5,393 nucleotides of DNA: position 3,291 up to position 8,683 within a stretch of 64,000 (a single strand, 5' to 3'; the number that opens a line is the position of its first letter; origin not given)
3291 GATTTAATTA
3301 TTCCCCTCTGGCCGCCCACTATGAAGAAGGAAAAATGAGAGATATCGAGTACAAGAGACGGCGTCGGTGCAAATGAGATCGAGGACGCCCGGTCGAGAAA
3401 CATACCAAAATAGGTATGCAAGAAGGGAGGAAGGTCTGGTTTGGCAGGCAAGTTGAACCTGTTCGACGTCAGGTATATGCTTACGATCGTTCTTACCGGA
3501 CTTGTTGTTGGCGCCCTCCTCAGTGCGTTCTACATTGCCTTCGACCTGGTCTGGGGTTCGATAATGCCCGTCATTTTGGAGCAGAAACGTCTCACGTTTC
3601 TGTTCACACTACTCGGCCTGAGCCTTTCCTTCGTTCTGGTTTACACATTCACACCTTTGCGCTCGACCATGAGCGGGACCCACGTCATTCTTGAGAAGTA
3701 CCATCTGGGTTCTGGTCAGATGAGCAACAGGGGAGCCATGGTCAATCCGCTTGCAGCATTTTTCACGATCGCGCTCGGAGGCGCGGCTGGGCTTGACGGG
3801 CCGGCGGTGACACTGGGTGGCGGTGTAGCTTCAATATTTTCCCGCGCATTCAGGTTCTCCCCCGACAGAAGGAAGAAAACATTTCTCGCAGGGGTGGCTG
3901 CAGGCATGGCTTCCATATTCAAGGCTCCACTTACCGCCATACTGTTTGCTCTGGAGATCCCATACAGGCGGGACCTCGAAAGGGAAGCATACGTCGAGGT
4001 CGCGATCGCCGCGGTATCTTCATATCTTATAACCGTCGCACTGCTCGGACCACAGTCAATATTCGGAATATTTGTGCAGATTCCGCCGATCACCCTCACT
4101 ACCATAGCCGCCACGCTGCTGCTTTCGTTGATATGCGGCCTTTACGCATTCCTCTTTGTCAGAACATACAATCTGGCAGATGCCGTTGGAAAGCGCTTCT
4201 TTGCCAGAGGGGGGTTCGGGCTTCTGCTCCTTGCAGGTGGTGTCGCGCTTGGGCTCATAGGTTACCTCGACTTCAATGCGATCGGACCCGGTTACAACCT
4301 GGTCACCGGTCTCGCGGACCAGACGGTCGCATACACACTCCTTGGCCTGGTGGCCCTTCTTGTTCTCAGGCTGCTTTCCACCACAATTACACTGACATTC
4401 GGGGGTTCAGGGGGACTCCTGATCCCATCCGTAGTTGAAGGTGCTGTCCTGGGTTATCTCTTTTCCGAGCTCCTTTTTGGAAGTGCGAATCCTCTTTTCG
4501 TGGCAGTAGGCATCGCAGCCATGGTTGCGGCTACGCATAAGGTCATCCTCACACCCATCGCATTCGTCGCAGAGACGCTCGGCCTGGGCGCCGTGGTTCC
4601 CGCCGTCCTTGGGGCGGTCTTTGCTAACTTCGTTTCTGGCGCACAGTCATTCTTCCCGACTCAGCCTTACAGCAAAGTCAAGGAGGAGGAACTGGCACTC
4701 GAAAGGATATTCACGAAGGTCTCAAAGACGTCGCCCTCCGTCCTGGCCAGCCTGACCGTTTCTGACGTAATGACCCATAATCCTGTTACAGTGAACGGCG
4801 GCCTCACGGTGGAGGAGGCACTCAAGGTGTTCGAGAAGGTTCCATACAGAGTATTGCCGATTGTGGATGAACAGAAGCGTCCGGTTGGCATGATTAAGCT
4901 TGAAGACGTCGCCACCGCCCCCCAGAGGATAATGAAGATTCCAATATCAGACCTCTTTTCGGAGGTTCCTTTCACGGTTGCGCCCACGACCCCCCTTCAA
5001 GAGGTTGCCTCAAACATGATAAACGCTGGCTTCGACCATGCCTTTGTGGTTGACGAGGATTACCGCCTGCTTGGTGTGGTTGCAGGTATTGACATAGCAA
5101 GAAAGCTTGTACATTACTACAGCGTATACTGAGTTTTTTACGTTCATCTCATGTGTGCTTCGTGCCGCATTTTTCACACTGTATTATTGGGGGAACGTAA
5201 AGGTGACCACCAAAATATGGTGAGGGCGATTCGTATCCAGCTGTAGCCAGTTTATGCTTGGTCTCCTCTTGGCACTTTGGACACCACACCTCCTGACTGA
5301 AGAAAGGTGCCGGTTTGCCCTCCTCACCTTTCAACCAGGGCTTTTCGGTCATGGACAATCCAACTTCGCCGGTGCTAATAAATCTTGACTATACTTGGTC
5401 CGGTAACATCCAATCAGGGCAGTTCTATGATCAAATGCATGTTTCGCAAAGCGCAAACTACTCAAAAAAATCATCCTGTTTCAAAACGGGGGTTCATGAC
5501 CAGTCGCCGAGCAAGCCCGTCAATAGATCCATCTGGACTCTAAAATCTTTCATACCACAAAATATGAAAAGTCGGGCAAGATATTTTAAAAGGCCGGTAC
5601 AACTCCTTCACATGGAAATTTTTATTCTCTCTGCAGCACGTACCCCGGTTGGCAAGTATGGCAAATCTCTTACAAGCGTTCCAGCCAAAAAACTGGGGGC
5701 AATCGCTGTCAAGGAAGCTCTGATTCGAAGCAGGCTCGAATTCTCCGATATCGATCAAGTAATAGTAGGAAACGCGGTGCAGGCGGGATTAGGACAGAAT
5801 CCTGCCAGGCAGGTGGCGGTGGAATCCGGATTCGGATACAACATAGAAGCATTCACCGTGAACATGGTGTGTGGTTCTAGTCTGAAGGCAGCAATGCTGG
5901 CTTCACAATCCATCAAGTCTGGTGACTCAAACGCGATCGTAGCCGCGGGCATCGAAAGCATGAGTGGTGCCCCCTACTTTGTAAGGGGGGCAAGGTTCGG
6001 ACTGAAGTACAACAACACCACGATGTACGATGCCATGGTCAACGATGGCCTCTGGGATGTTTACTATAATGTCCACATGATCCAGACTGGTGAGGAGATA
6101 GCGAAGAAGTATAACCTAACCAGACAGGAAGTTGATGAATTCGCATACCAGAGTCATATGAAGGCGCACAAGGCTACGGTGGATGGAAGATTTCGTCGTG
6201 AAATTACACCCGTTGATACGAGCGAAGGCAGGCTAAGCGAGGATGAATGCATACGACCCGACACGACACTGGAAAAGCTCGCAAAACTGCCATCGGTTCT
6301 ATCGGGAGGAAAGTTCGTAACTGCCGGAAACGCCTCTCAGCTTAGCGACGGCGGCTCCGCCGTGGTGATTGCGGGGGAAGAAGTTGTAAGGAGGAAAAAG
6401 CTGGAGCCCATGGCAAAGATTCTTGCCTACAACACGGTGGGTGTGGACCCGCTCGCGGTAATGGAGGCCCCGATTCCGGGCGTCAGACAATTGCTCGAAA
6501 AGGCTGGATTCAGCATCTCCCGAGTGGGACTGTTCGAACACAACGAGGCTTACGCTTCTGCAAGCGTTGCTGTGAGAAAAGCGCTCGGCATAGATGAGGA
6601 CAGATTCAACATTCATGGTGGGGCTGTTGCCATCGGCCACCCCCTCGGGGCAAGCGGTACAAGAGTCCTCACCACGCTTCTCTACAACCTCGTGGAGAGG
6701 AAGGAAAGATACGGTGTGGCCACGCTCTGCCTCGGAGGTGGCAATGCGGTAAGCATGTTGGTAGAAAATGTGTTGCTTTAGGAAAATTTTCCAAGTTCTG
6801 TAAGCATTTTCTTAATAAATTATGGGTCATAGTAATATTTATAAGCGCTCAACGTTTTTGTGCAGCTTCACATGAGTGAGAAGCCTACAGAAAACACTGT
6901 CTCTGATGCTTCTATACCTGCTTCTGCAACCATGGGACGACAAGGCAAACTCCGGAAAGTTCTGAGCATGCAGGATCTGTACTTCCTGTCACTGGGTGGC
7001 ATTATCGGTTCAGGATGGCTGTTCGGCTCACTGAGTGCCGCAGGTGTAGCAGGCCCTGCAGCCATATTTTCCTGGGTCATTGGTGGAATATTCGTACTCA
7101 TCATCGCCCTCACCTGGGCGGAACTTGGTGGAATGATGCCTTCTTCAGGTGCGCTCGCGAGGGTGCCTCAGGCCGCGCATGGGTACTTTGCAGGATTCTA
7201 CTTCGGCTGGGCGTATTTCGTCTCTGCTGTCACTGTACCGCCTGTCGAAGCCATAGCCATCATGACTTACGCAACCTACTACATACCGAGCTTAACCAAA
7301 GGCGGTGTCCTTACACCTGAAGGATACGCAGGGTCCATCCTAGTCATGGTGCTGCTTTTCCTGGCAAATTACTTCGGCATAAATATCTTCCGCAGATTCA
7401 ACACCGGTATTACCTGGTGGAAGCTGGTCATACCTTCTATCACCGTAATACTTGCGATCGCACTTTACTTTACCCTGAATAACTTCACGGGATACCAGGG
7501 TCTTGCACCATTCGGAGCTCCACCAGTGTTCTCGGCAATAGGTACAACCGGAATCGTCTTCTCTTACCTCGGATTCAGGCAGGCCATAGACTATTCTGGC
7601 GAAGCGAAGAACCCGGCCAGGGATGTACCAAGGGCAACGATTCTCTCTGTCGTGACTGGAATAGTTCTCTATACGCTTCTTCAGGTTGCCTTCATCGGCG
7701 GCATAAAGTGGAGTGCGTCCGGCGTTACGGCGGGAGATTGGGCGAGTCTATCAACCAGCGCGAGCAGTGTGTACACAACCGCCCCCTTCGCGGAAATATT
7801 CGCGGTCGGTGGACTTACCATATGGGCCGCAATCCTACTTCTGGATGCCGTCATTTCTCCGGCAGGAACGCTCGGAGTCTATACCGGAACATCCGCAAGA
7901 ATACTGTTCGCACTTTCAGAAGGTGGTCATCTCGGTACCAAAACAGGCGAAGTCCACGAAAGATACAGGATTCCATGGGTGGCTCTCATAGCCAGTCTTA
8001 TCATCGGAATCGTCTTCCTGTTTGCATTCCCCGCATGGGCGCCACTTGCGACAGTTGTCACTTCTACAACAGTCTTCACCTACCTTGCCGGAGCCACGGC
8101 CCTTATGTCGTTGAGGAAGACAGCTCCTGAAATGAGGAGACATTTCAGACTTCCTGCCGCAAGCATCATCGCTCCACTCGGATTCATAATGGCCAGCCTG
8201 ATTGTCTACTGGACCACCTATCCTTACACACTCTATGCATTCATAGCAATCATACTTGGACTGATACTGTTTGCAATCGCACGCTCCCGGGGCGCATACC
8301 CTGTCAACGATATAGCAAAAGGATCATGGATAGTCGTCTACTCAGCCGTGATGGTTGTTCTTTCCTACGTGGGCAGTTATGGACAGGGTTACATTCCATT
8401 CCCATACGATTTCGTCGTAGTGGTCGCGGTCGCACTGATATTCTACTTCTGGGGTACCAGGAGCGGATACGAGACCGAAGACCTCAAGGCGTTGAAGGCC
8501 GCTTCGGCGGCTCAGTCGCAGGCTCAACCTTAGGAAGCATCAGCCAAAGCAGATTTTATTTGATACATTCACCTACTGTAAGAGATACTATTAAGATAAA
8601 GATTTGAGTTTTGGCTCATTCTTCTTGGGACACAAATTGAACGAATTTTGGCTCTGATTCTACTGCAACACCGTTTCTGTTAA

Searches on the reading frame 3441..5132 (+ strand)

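Call 41: search_protein_families(library=pfam, proteins=[window:3441-5132:+], max_evalue=0.001)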
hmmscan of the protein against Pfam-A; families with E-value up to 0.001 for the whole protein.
window:3441-5132:+ (563 aa): 2 families
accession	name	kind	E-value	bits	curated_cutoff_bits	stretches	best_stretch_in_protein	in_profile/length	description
PF00654.25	Voltage_CLC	-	3.4e-54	184.8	24.8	1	62-399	4-345/346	Voltage gated chloride channel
PF00571.33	CBS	-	3.9e-23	82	24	2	440-493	1-54/57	CBS domain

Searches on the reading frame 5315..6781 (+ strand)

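Call 41: search_protein_families(library=pfam, proteins=[window:5315-6781:+], max_evalue=0.001)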
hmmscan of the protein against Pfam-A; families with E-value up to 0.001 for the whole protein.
window:5315-6781:+ (488 aa): 3 families
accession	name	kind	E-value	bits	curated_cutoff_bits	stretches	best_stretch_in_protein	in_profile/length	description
PF00108.29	Thiolase_N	-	1.7e-77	260.8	26.4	1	102-355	1-259/260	Thiolase, N-terminal domain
PF02803.24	Thiolase_C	-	1.9e-40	137.8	27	1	364-484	2-122/123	Thiolase, C-terminal domain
PF00109.32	ketoacyl-synt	-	0.00011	22.3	20.8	1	178-228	166-216/252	Beta-ketoacyl synthase, N-terminal domain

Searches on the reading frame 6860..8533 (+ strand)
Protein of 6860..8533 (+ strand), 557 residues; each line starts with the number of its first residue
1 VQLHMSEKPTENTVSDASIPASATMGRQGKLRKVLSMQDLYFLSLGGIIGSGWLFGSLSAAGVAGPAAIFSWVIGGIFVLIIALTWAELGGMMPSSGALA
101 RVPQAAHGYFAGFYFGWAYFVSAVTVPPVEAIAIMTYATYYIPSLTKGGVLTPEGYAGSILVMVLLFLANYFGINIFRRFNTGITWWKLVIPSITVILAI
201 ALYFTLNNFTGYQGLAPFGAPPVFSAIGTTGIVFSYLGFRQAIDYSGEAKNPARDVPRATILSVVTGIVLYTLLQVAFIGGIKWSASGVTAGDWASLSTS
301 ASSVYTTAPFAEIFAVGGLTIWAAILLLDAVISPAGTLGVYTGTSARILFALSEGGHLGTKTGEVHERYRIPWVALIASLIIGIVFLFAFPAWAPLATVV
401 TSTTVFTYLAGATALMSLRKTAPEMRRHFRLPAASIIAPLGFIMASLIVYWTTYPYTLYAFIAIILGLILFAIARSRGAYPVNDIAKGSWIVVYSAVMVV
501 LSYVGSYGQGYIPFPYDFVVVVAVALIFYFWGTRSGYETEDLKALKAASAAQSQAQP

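Call 41: search_protein_families(library=pfam, proteins=[window:6860-8533:+], max_evalue=0.001)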
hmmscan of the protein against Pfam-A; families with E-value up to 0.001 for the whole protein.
window:6860-8533:+ (557 aa): 2 families
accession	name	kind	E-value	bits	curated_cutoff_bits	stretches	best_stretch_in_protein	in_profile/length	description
PF13520.12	AA_permease_2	-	3.1e-36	125.7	27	1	35-455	1-407/427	Amino acid permease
PF00324.27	AA_permease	-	1.1e-35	123.7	24.6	1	40-463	2-427/470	Amino acid permease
